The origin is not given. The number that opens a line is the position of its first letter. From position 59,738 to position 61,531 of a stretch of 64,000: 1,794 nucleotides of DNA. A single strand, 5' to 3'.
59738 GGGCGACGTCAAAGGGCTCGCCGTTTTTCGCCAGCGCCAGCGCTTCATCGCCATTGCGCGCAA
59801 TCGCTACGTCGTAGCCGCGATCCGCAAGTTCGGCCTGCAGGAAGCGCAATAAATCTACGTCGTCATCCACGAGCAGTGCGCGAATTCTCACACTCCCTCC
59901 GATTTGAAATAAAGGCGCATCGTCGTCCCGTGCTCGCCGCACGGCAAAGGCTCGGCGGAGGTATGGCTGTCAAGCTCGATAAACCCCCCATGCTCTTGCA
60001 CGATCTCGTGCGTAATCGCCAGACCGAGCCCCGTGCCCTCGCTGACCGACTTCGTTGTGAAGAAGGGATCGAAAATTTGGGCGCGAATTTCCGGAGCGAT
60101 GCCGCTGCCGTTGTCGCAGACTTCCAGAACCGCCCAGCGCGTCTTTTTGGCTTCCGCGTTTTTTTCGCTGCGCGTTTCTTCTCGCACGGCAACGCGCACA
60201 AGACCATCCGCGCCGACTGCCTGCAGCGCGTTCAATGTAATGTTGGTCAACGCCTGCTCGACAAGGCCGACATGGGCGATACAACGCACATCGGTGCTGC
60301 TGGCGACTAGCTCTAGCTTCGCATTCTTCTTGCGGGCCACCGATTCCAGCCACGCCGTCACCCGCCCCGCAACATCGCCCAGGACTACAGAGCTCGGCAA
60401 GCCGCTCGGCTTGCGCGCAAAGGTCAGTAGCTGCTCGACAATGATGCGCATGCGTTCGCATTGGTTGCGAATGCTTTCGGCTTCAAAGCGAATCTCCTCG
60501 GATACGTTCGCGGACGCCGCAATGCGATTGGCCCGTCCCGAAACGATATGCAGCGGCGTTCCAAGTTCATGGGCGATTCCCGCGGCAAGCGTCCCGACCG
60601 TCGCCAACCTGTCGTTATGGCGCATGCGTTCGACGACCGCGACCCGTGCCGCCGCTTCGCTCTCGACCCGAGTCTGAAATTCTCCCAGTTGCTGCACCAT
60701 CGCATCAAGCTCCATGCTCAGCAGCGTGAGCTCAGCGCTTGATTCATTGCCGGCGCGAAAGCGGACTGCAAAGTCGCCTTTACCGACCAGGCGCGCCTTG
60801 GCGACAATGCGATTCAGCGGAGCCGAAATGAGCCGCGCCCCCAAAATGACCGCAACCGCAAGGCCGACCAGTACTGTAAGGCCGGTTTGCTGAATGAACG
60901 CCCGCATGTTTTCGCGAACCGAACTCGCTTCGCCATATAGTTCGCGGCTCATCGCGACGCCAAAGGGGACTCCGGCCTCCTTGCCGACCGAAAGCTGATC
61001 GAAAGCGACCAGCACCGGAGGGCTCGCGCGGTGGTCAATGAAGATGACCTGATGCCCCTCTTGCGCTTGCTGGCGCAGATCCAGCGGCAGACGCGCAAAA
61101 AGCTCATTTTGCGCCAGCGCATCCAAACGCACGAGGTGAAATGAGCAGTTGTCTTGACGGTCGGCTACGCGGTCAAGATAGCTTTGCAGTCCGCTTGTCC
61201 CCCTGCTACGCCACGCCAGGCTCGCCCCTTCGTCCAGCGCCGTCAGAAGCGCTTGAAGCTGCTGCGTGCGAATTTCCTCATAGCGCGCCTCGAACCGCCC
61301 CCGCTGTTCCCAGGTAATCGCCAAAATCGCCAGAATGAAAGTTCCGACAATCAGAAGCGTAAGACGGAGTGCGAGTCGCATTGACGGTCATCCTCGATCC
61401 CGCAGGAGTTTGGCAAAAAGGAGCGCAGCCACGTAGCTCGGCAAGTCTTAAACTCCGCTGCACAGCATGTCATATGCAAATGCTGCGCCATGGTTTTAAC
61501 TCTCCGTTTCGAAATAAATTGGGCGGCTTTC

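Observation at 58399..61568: Two sigma-54 promoters, each preceded by a related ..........-type palindrome, link an HK/NtrC pair to the adjacent RND efflux operon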

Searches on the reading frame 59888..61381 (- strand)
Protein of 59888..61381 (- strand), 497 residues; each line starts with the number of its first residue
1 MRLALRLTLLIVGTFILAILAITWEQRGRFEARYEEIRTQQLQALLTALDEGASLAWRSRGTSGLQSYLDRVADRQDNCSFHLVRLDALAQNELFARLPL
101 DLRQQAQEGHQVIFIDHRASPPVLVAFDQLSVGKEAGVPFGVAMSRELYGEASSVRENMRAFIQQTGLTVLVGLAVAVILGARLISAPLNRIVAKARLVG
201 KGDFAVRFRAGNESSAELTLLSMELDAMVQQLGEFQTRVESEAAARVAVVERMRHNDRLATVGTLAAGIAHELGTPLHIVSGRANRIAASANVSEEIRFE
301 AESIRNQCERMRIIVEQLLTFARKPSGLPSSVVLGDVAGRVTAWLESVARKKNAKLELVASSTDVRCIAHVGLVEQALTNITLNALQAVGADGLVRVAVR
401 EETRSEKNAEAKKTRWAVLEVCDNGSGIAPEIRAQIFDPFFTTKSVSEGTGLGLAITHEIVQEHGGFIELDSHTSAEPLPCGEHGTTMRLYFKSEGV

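Call 6: search_protein_families(library=pfam, proteins=[window:59888-61381:-])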
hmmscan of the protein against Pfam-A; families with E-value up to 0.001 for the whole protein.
window:59888-61381:- (497 aa): 3 families
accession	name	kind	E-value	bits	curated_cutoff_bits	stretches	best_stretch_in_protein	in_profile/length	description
PF02518.31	HATPase_c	-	2.2e-19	70.4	26.4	1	374-494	6-109/111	Histidine kinase-, DNA gyrase B-, and HSP90-like ATPase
PF00512.31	HisKA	-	1.5e-10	41.4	26.9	1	263-326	3-65/66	His Kinase A (phospho-acceptor) domain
PF00672.30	HAMP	-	3.8e-06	27.5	25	1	182-232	3-51/53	HAMP domain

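Call 55: search_protein_families(library=ncbifam, proteins=[window:59888-61381:-], max_evalue=0.00001)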
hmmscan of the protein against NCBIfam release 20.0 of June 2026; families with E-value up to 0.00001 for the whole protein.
window:59888-61381:- (497 aa): 63 families (the best 25 are shown)
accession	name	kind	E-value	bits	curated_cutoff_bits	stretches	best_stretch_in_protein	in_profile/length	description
NF008468.0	PRK11360.1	equivalog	9.1e-48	163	646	1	243-493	377-607/616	two-component system sensor histidine kinase AtoS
NF010411.0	PRK13837.1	equivalog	8.3e-47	159.7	647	1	204-475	397-664/828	two-component system VirA-like sensor kinase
NF007688.0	PRK10364.1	equivalog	2e-38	132.3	479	1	245-475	223-440/460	two-component system sensor histidine kinase ZraS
NF052574.1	HisKinEspCMyxo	equivalog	1e-34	119.9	1200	1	252-473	407-624/785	serine histidine kinase EspC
NF046020.1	HisKinCckABruc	equivalog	1.3e-34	119.3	1000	1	246-474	464-695/868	cell cycle histidine kinase CckA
NF046026.1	HisKinCckACaul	equivalog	3e-34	118.2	1000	1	134-491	187-529/678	cell cycle histidine kinase CckA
NF047466.1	hybrid_RR_LvrB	exception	1.8e-33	116.2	500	1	228-474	119-364/377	hybrid histidine kinase/response regulator LvrB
NF010076.0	PRK13557.1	subfamily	1.9e-31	109.1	631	1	251-493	152-393/540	histidine kinase famiy protein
NF052573.1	HisKinEspAMyxo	equivalog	1.6e-27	95.9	1400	1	242-473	364-598/755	serine histidine kinase EspA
NF038348.1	T2SS_HK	subfamily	1.3e-25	89.9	450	1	302-474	403-561/574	histidine kinase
NF047497.1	HK_LIC_12097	equivalog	1.4e-24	86.5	500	1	253-473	142-354/367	LIC_12097 family sensor histidine kinase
NF008312.0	PRK11100.1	equivalog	2.1e-24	86.2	356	1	239-474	232-462/477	two-component system sensor histidine kinase CreC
TIGR01386.1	cztS_silS_copS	subfamily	3.9e-24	85.4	292.55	1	266-473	245-446/457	heavy metal sensor histidine kinase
NF033092.0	HK_WalK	equivalog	1.8e-23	83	725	2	267-474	377-582/594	cell wall metabolism sensor histidine kinase WalK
NF007004.0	PRK09467.1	equivalog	2.2e-22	79.5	415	1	264-474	234-424/440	two-component system sensor histidine kinase EnvZ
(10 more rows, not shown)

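Call 67: find_homologous_proteins(query=window:59888-61381:-, max_evalue=1e-20)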
Query window:59888-61381:- (497 aa): 1192 proteins with E <= 1e-20 among 8000 candidates; the best 120 are listed.
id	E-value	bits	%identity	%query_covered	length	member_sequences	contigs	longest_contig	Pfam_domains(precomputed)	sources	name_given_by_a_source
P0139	0.0e+0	1066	100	100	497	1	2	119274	PF00672.31,PF02518.32,PF00512.32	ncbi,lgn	-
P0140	2.2e-254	863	82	100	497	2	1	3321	PF00672.31,PF02518.32,PF00512.32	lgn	-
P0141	3.1e-248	842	80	100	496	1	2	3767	PF00672.31,PF02518.32,PF00512.32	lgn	-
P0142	2.3e-247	840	79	100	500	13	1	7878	PF00672.31,PF02518.32,PF00512.32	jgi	jgi:signal transduction histidine kinase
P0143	2.5e-246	836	79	100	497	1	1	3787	PF00672.31,PF02518.32,PF00512.32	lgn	-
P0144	7.3e-243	825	78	100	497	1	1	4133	PF00672.31,PF02518.32,PF00512.32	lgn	-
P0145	1.4e-242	824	79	100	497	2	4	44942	PF00672.31,PF02518.32,PF00512.32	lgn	-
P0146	2.7e-240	816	78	100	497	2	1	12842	PF00672.31,PF02518.32,PF00512.32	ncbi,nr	ncbi:MAG TPA: ATP-binding protein [Polyangia bacterium]|nr:ATP-binding protein [Polyangia bacterium]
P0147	1.4e-236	804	76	100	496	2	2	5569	PF00672.31,PF02518.32,PF00512.32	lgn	-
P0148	1.7e-232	791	75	100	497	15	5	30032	PF00672.31,PF02518.32,PF00512.32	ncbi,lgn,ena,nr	ncbi:MAG TPA: ATP-binding protein [Pseudomonadota bacterium]|nr:ATP-binding protein [Pseudomonadota 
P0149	1.5e-211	722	68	100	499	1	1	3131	PF00672.31,PF02518.32,PF00512.32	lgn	-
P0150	2.3e-201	688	65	100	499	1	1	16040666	PF00672.31,PF02518.32,PF00512.32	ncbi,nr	ncbi:Sensor protein of zinc sigma-54-dependent two-component system [Minicystis rosea]|nr:Sensor pro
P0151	8.1e-198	676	65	98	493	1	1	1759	PF00672.31,PF02518.32,PF00512.32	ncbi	ncbi:MAG: ATP-binding protein, partial [Polyangiaceae bacterium]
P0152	2.5e-188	645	63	98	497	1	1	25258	PF00672.31,PF02518.32,PF00512.32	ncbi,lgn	-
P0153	1.5e-158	547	72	76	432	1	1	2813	PF00672.31,PF00512.32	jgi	jgi:signal transduction histidine kinase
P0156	1.3e-99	353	41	97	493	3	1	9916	PF00672.31,PF02518.32,PF00512.32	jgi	-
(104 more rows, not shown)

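Call 68: find_encoding_contigs(protein=P0156, flank=8000, max_places=2)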
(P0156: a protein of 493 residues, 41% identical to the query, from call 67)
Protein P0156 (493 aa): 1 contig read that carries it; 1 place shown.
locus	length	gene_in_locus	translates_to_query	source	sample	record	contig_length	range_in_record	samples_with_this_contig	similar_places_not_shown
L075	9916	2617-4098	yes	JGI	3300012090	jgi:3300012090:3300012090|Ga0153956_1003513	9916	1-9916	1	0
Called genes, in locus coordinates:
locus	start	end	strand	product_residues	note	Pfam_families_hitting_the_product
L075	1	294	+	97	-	?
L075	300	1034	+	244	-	PF01182:Glucosamine_iso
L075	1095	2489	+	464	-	PF01943:Polysacc_synt, PF13440:Polysacc_synt_3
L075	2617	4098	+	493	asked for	PF00672:HAMP, PF00512:HisKA, PF02518:HATPase_c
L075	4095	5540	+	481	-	PF00072:Response_reg, PF00158:Sigma54_activat, PF14532:Sigma54_activ_2, PF07728:AAA_5, PF25601:AAA_lid_14, PF02954:HTH_8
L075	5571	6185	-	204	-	PF02798:GST_N, PF13417:GST_N_3, PF13409:GST_N_2, PF00043:GST_C, PF14497:GST_C_3, PF13410:GST_C_2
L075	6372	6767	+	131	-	PF20432:Xre-like-HTH, PF09722:Xre_MbcA_ParS_C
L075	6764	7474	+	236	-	PF08808:RES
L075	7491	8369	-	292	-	-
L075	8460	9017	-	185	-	PF23296:DUF7079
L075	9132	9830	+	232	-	PF00440:TetR_N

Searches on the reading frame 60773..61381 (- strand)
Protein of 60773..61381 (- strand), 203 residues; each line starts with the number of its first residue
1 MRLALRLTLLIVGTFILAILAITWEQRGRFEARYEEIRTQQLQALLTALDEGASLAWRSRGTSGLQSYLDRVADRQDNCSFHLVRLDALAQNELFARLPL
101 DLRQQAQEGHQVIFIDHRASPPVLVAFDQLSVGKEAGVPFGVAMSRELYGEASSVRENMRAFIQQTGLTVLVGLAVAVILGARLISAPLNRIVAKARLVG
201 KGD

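Call 57: search_protein_families(library=pfam, proteins=[window:60773-61381:-], max_evalue=10)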
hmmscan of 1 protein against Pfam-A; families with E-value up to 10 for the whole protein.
seq(203 aa): 3 families
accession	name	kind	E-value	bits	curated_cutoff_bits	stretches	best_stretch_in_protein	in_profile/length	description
PF21085.3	CusS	-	0.079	13.5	24.1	1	3-108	5-105/160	CusS sensor domain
PF16750.11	HK_sensor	-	0.1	13.3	30.5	1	40-79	4-43/110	Sensor domain of 2-component histidine kinase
PF25665.1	His1_capsid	-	0.4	11.1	27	1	166-194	6-34/73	His1 virus capsid protein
